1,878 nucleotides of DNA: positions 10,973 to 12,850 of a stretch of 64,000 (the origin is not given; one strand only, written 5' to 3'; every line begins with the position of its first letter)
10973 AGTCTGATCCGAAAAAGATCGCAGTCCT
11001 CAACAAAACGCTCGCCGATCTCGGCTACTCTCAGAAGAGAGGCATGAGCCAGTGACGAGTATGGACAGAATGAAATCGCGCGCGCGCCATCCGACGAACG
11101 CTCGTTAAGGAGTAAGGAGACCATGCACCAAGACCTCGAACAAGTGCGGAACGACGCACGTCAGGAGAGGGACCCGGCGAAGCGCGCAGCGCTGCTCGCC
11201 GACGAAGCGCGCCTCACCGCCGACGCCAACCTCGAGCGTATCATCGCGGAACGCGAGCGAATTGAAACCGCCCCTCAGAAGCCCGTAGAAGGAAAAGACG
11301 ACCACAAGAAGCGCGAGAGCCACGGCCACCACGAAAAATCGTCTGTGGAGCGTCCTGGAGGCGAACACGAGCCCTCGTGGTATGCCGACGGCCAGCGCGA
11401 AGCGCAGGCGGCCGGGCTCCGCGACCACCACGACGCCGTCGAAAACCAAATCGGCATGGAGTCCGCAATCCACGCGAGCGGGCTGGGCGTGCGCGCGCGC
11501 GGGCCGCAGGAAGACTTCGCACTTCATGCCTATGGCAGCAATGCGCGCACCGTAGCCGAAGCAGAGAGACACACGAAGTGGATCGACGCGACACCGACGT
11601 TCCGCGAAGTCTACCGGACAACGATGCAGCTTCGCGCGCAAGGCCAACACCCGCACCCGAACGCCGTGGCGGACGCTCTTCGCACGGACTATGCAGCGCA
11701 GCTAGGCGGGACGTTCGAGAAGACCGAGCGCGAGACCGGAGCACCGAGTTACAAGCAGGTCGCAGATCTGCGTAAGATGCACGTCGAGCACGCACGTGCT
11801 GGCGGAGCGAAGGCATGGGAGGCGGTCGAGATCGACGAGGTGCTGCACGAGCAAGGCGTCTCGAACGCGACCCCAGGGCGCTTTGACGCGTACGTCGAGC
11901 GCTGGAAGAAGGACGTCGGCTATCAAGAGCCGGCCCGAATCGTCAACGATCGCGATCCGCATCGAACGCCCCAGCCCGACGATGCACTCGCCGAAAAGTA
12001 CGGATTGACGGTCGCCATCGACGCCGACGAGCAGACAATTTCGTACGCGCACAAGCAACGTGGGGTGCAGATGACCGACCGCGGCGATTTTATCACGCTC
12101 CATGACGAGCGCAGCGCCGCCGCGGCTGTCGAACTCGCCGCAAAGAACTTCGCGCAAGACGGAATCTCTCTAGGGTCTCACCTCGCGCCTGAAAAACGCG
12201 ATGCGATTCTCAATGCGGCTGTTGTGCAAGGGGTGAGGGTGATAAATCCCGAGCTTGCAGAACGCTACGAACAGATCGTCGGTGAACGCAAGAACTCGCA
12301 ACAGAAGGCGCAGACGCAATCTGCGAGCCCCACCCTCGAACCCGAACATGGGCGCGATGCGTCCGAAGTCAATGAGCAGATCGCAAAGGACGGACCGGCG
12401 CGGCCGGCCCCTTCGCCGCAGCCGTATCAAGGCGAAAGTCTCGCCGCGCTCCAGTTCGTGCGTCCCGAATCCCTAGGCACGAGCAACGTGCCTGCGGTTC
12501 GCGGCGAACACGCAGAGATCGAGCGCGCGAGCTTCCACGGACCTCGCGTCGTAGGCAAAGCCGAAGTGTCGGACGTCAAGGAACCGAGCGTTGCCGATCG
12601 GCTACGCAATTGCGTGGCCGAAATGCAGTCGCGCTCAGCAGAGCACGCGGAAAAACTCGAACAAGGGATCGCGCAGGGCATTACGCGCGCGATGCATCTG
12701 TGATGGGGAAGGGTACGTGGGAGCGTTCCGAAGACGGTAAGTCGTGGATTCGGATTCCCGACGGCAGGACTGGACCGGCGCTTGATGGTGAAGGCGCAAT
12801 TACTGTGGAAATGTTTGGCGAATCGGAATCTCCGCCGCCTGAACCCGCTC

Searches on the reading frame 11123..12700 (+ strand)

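Call 18: search_protein_families(library=pfam, proteins=[window:11123-12700:+], max_evalue=0.01)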
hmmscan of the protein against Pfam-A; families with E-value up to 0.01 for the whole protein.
window:11123-12700:+ (526 aa): 1 family
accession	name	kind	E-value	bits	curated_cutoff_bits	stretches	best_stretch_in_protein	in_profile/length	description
PF18821.6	LPD7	-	5.5e-05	23.5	27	1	303-384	11-90/92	Large polyvalent protein-associated domain 7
